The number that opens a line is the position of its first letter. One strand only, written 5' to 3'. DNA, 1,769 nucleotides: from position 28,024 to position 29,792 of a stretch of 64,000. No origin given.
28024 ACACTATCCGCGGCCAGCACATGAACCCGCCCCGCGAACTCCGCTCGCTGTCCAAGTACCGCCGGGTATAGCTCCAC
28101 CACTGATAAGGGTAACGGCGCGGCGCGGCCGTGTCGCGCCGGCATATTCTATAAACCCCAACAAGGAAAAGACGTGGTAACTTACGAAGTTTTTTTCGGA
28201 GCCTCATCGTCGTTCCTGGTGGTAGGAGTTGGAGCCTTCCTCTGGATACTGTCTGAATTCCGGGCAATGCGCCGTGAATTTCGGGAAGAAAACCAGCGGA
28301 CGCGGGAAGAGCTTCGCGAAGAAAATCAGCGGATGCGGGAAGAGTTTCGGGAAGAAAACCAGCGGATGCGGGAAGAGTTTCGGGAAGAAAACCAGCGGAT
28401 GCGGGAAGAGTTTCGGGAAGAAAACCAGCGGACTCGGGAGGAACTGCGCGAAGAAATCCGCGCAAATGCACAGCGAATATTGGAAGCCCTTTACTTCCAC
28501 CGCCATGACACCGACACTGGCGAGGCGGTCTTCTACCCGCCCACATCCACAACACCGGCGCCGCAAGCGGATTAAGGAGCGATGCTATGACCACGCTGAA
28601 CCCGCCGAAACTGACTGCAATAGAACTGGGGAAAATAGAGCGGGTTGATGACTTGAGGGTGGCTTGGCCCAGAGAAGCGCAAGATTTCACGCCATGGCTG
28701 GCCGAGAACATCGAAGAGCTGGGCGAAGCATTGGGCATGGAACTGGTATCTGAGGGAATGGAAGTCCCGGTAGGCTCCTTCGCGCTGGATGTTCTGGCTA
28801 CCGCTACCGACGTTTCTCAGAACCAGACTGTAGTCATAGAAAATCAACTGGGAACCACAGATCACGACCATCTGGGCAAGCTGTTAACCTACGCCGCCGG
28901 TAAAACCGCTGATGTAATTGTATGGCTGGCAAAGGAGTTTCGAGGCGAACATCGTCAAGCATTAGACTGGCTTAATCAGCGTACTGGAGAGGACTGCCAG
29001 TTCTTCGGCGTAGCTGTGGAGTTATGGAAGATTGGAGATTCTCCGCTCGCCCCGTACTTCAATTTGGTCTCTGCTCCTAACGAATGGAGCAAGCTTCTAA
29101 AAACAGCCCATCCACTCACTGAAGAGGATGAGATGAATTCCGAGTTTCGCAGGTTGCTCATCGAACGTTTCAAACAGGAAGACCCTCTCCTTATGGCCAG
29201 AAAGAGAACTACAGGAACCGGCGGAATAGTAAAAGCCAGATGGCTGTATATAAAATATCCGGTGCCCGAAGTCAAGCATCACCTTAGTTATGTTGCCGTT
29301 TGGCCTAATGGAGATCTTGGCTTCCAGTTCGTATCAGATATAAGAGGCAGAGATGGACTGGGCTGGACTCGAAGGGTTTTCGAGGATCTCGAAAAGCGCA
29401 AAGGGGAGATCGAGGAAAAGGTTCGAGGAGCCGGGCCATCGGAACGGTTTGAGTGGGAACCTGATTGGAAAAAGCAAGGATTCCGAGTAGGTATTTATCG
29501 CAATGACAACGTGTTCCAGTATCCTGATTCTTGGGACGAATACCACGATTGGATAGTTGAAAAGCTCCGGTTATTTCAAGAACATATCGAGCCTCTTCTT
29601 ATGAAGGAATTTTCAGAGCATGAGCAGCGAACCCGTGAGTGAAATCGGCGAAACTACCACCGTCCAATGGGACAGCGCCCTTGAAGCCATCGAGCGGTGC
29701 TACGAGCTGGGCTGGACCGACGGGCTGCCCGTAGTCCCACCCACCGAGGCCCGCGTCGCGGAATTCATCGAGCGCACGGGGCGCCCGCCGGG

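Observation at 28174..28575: Six head-to-tail 33-bp repeats encode an 11-residue charged repeat in a membrane-anchored small protein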

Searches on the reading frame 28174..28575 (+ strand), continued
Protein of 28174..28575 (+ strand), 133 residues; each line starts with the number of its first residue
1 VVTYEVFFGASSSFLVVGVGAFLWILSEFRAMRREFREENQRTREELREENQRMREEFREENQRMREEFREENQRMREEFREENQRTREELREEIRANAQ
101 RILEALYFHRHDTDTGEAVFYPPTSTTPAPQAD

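Call 34: find_homologous_proteins(query=A2, max_evalue=0.001)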
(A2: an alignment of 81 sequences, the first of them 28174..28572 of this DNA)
Query A2 (81 sequences) (133 aa, profile of the alignment): 182 proteins with E <= 0.001 among 8000 candidates; the best 120 are listed.
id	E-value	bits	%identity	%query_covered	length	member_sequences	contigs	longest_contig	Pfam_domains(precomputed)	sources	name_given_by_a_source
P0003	2.0e-37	146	52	97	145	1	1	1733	-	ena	-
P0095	3.8e-36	142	48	66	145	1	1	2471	-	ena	-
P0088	1.4e-35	140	35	89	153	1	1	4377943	PF01442.24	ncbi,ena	-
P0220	1.4e-34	137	41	80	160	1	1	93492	-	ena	-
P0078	3.8e-34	136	52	69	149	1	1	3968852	-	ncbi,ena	-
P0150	3.2e-33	133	42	74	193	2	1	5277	-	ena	-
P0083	6.3e-33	132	56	66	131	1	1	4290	PF07798.17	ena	-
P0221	6.5e-33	132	32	89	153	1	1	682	PF01442.24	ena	-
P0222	7.4e-33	131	37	92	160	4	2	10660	-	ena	-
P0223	7.9e-33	131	45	63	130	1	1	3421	-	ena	-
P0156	8.7e-33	131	28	93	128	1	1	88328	-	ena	-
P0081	1.7e-32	130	57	66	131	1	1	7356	PF07798.17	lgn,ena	-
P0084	2.1e-32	130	56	66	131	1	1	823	PF07798.17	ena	-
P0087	2.2e-32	130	38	89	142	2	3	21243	-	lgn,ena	-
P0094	2.4e-32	130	55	50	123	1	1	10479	-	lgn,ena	-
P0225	3.3e-32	129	40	73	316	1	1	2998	PF10263.16,PF01442.24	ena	-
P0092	1.8e-31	127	35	89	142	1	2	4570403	PF01442.24,PF28533.1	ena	-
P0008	2.1e-30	123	60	97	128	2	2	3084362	-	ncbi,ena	-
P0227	7.1e-30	122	29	79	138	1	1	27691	PF01442.24,PF07798.17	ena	-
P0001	1.2e-28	118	72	100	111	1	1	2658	-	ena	-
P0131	1.2e-27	115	27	92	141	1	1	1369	PF01442.24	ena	-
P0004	4.1e-27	113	69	100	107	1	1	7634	-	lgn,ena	-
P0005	1.1e-22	98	63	100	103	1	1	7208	-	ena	-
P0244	1.3e-18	85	54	53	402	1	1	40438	PF27260.1,PF01442.24,PF07889.18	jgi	jgi:F0F1-type ATP synthase membrane subunit b/b'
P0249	1.8e-16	78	54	53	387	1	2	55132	PF25994.1,PF28217.1,PF07464.17,PF27260.1,PF01442.24,PF07889.18,PF07798.17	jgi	jgi:F0F1-type ATP synthase membrane subunit b/b'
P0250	2.3e-16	78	54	53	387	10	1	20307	PF25994.1,PF28217.1,PF07464.17,PF27260.1,PF01442.24,PF07889.18,PF07798.17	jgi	jgi:F0F1-type ATP synthase membrane subunit b/b'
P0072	1.0e-14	73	41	95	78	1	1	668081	-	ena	-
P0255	1.4e-13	69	52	53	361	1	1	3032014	PF01442.24,PF07798.17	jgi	jgi:BMFP domain-containing protein YqiC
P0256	4.6e-13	67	54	50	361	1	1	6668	PF26406.1,PF01442.24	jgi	-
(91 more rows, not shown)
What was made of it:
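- Tried and rejected: The few 'ATP synthase b' labels belong to 360-400-aa JGI proteins that match through the charged helix (call 34).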

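Call 45: find_encoding_contigs(protein=P0001, flank=4000, max_places=2)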
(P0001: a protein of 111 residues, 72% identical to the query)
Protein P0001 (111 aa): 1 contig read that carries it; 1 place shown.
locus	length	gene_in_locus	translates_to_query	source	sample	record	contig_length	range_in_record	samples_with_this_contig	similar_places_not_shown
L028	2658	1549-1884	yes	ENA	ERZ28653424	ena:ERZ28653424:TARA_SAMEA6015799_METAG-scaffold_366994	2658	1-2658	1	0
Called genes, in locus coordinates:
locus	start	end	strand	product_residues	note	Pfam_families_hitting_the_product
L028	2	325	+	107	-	?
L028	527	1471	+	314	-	PF06739:SBBP (faint), PF17170:DUF5128 (faint), PF01436:NHL (weak)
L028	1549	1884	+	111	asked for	-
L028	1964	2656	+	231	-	?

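Call 46: find_encoding_contigs(protein=P0004, flank=4000, max_places=2)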
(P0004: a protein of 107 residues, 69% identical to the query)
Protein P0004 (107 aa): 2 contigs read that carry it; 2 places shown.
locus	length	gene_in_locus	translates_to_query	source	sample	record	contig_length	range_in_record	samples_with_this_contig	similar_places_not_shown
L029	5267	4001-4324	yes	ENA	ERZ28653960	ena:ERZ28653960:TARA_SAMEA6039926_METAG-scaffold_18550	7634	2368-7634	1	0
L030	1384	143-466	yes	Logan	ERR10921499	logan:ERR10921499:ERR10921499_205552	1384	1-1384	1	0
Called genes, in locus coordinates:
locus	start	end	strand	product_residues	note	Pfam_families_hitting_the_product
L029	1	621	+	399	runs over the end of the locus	PF00108:Thiolase_N, PF00109:ketoacyl-synt (faint), PF02803:Thiolase_C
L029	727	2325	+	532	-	PF00732:GMC_oxred_N, PF00890:FAD_binding_2 (faint), PF01266:DAO (weak), PF05199:GMC_oxred_C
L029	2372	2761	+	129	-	PF00903:Glyoxalase (weak), PF22677:Ble-like_N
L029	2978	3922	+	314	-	PF06739:SBBP (faint), PF17170:DUF5128 (faint), PF01436:NHL (weak)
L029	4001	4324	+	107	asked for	-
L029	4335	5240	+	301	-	PF14088:DUF4268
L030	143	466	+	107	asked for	-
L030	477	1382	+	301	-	PF14088:DUF4268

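Call 47: find_encoding_contigs(protein=P0005, flank=4000, max_places=2)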
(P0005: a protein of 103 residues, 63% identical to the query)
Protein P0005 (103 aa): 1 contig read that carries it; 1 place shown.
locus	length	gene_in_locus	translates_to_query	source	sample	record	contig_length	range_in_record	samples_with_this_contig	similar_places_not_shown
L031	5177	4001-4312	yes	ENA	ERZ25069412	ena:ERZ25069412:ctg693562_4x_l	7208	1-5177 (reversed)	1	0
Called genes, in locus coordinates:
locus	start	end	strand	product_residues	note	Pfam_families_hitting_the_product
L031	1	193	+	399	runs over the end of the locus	PF00108:Thiolase_N, PF02803:Thiolase_C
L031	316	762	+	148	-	-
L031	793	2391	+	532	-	PF00732:GMC_oxred_N, PF00890:FAD_binding_2 (faint), PF01266:DAO (weak), PF05199:GMC_oxred_C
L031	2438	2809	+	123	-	PF00903:Glyoxalase, PF22677:Ble-like_N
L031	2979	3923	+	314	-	PF08450:SGL (faint), PF06739:SBBP (faint), PF17170:DUF5128 (faint), PF01436:NHL (weak)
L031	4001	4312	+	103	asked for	-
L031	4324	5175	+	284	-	?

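Call 50: search_protein_families(library=phrogs, proteins=[window:28174-28575:+, P0072, P0136], max_evalue=0.01)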
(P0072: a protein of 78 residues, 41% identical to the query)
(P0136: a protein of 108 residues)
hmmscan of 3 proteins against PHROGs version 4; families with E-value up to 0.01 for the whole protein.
window:28174-28575:+ (133 aa): 2 families
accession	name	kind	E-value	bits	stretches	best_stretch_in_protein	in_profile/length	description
phrog_214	-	lysis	8.2e-05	23.5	1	15-98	18-96/176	Rz-like spanin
phrog_31236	-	unknown function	0.009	16.7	0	18-97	13-90/190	-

P0072 (78 aa): 0 families

P0136 (108 aa): 3 families
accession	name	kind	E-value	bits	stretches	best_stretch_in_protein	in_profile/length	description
phrog_739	-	lysis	0.00042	21.5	1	8-79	7-85/122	Rz-like spanin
phrog_3534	-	unknown function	0.0022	19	1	29-86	26-83/117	-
phrog_9415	-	unknown function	0.0036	18.2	1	43-86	66-109/168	-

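Call 51: search_protein_families(library=padloc, proteins=[window:28174-28575:+, P0072, P0136], max_evalue=0.01)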
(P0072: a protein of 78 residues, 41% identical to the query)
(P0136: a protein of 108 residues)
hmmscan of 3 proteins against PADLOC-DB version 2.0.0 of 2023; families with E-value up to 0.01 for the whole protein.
window:28174-28575:+ (133 aa): 3 families
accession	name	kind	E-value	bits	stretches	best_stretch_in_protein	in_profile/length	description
PDLC03841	LeoBC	-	0.0013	15.9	1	22-101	495-563/601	-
PDLC03839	LeoA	-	0.0014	15.8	1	39-100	475-535/559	-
PDLC00647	ZorA3|ZorA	-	0.0088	12.5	1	27-101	328-402/780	MotA/ExbB/TolQ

P0072 (78 aa): 0 families

P0136 (108 aa): 2 families
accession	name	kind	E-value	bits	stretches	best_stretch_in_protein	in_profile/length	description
PDLC03841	LeoBC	-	0.00014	19.2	1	10-83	484-564/601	-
PDLC03839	LeoA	-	0.0084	13.2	1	35-82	285-332/559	-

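Call 52: find_related_loci(query=A1, collection=viral_contigs, flank=5000)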
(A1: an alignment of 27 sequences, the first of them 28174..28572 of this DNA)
Query A1 (133 aa) in viral_contigs; peptide patterns used: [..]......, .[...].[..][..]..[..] (x = any residue, [..] = any of these).
96 stretches matched a pattern, but none encodes a relative of the query by tblastn (E <= 1e-3).
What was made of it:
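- On Rz-like i-spanin (Pfam DUF2570, phrog_214/739): No relative was found in the viral contigs (call 52).
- No relative was found in 2.9 million viral contigs (call 52).
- Tried and rejected: The close-clade alignment A1 found no relative (call 52).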

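Call 53: search_solved_structures(query=A2, max_evalue=1)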
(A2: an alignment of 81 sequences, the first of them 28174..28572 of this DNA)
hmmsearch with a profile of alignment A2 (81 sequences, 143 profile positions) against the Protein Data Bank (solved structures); distinct sequences matched with E-value up to 1: 36.
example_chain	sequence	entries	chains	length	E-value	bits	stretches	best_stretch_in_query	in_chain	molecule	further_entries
9iik_C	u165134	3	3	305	0.0013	22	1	16-81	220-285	Butyrophilin subfamily 3 member A2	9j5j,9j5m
9jqp_B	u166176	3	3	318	0.0014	21.9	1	16-81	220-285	Butyrophilin subfamily 3 member A2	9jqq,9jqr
8zhr_E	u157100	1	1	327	0.0014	21.8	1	16-81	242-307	Butyrophilin subfamily 3 member A2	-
8zjx_E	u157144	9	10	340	0.0015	21.7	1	16-81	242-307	Butyrophilin subfamily 3 member A2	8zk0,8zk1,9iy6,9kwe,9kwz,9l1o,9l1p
8qyy_A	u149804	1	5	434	0.0028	20.9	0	43-93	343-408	Anti-phage defense ZorAB system ZorA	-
8gjg_A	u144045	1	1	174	0.007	19.6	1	28-108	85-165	gluc_A04_0005 Binder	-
2n5e_A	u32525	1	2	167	0.0086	19.3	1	49-115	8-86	Apolipoprotein A-I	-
9cuy_c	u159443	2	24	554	0.017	18.3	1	47-107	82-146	Short tail fiber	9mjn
3r2p_A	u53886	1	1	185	0.024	17.8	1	45-115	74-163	Apolipoprotein A-I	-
6h9l_A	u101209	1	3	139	0.058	16.6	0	47-106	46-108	Uncharacterized protein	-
8zjz_A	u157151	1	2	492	0.063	16.5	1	17-83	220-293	Butyrophilin subfamily 2 member A1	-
8za9_E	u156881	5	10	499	0.065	16.5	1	17-83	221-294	Butyrophilin subfamily 2 member A1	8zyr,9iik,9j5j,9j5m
8zk1_A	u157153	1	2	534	0.071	16.3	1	17-83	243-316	Butyrophilin subfamily 2 member A1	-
8zhr_B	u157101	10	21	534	0.071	16.3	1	17-83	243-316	Butyrophilin subfamily 2 member A1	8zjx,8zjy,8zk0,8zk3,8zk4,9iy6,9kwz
9jq6_E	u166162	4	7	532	0.072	16.3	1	17-83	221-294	Butyrophilin subfamily 2 member A1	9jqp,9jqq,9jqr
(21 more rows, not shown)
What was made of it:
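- On F-type ATP synthase subunit b: The PDB subunit b chains match at E = 0.24-0.79 (call 53).
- PDB E-values are 0.009 or worse (call 53).
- Tried and rejected: Nothing was better than E = 0.0013, and nothing covered the hairpin module (call 53).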

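Call 59: predict_structure(alignment_id=A2)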
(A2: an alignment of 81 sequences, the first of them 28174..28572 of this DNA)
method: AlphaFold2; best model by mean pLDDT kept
length: 133 residues; sequences in the alignment: 81
mean_pLDDT: 95.1   pTM: 0.63
mean pLDDT of the five models: 95.1, 94.5, 94.5, 94.4, 94.0
residues with pLDDT >= 90: 118; 70-90: 14; 50-70: 1; < 50: 0
segments of 3 or more residues with pLDDT < 50: none
pLDDT, mean of each block of 10 residues (from residue 1): 92 98 98 98 98 99 99 99 98 98 94 94 78 78
secondary structure, 60 per line:
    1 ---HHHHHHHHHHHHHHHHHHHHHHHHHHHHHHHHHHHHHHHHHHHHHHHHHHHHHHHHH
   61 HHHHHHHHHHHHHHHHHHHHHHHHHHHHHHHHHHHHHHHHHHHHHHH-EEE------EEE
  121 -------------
elements in order: H4-107 E109-111 E118-120
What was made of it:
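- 28498..28533 (+): Predicted beta-hairpin: strand HRH (109-111), turn DTDTGE, strand AVF (118-120). AF2 with the 81-sequence alignment: mean pLDDT 95, and 94 for residues 101-120 (call 59).
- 28534..28572 (+): Pro/Thr/Ala-rich tail ending in an acidic residue (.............). Block pLDDT is 78 (call 59).
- On F-type ATP synthase subunit b: AF2 gives helix 4-107 (call 59). The C-terminus is a 12-residue hairpin plus a Pro-rich tail (call 59).
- On Foldon-capped parallel coiled coil (functional analogy only): AF2 gives strands 109-111 and 118-120 with pLDDT 94 (call 59).
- Closest known: F-type ATP synthase subunit b. Different: It ends in a short HxH beta-hairpin instead of a delta-binding domain (call 59).
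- Closest known: Phage T4 fibritin with its C-terminal foldon. Same: The model here also ends the helix with one beta-hairpin per chain (call 59).
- AF2 with this alignment gives helix 4-107 plus a hairpin (109-111 and 118-120) at mean pLDDT 95 (call 59). The helix is continuous with the TM helix, so it projects away from the bilayer (call 59). The C-terminus is a 12-residue hairpin, not a delta-binding domain (call 59).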

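Call 62: fold_search(model_id=the predicted structure, library=pdb)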
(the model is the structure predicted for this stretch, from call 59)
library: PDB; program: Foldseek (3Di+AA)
matches with E <= 10: 18; with E <= 0.001: 0
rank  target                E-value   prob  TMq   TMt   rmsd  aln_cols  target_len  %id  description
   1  2oqj_F                6.6e+00  0.08  0.11  0.41   1.6        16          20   19  Crystal structure analysis of Fab 2G12 in complex with peptide 2G12.1 (released 2008-01-15)
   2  3c7j_A                6.6e+00  0.07  0.13  0.08   4.5        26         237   38  Crystal structure of transcriptional regulator (GntR family member) from Pseudomonas syringae pv. tomato str. DC3000 (released 2008-02-26)
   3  9igx_L                6.6e+00  0.04  0.13  0.05   5.6        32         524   19  Ku70/80 bound to 153 bp nucleosome (released 2026-01-14)
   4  2y8y_A                7.6e+00  0.14  0.11  0.08   1.3        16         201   19  Structure B of CRISPR endoribonuclease Cse3 bound to 19 nt RNA (released 2011-05-18)
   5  8tok_A                7.6e+00  0.12  0.11  0.02   2.0        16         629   38  nhTMEM16 lipid scramblase in lipid nanodiscs with MSP2N2 scaffold protein in the presence of Ca2+ (open state) (released 2024-05-08)
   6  5g60_A                7.6e+00  0.08  0.13  0.04   5.4        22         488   23  S.pneumoniae ABC-transporter substrate binding protein FusA in complex with nystose (released 2017-01-18)
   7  3qrp_A                8.2e+00  0.12  0.12  0.08   1.5        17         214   18  Structure of Thermus Thermophilus Cse3 bound to an RNA representing a product mimic complex (released 2011-05-25)
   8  2y8w_A                8.2e+00  0.11  0.12  0.08   1.5        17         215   18  Structure of CRISPR endoribonuclease Cse3 bound to 20 nt RNA (released 2011-05-18)
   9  9nkf_X                8.2e+00  0.04  0.12  0.06   8.9        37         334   24  Structure of human substrate-free 26S proteasome in the presence of ATPgS and MG-132,SA-like state (composite map) (released 2025-05-07)
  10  8z9e_L                8.2e+00  0.04  0.09  0.09   6.8        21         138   33  Cryo-EM structure of NTR-bound type VII CRISPR-Cas complex at substrate-engaged state II (released 2024-08-21)
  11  3mzw_A                8.8e+00  0.10  0.11  0.03   1.1        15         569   33  HER2 extracelluar region with affinity matured 3-helix affibody ZHER2:342 (released 2010-07-28)
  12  3qrq_A                8.8e+00  0.09  0.11  0.07   1.5        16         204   19  Structure of Thermus Thermophilus Cse3 bound to an RNA representing a pre-cleavage complex (released 2011-05-25)
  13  1ou9_B                8.8e+00  0.04  0.09  0.11   3.1        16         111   19  Structure of SspB, a AAA+ protease delivery protein (released 2003-09-23)
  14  4o6p_B                9.4e+00  0.14  0.20  0.14   1.8        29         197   24  Structural and functional studies the characterization of C58G/C70G mutant in Cys4 Zinc-finger motif in the recombinat (released 2014-12-10)
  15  2y9h_A                9.4e+00  0.11  0.12  0.08   1.4        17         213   18  Structure A of CRISPR endoribonuclease Cse3 bound to 19 nt RNA (released 2011-05-18)
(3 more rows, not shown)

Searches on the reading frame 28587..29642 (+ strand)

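Call 4: search_protein_families(library=pfam, proteins=[window:28587-29642:+], max_evalue=0.1)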
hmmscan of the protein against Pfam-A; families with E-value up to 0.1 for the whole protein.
window:28587-29642:+ (351 aa): 1 family
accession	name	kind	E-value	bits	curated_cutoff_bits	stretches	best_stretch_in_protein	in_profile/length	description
PF14088.11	DUF4268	-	0.00028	21.4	27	1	263-336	67-138/140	Domain of unknown function (DUF4268)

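Call 5: search_protein_families(library=ncbifam, proteins=[window:28587-29642:+], max_evalue=0.1)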
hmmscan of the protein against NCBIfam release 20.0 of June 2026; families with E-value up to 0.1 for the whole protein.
window:28587-29642:+ (351 aa): 0 families

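Call 50: search_protein_families(library=phrogs, proteins=[window:28587-29642:+], max_evalue=0.01)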
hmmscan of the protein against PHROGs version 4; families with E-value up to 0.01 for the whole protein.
window:28587-29642:+ (351 aa): 1 family
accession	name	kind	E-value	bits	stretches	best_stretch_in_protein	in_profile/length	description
phrog_27742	-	unknown function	9.3e-21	75.4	1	20-187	4-144/272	-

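Call 51: search_protein_families(library=padloc, proteins=[window:28587-29642:+], max_evalue=0.01)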
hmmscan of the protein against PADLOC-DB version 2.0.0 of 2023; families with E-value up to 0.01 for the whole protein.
window:28587-29642:+ (351 aa): 4 families
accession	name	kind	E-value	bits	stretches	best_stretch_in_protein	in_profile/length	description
PDLC04911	PDC-S11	-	6e-90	299.8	1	12-340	3-314/318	-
PDLC04912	PDC-S11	-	7.4e-77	256.6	1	12-336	3-308/313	-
PDLC04914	PDC-S11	-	3.7e-67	224.7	1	13-339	4-309/314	-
PDLC04913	PDC-S11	-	7.2e-09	33.2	1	261-342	293-368/375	-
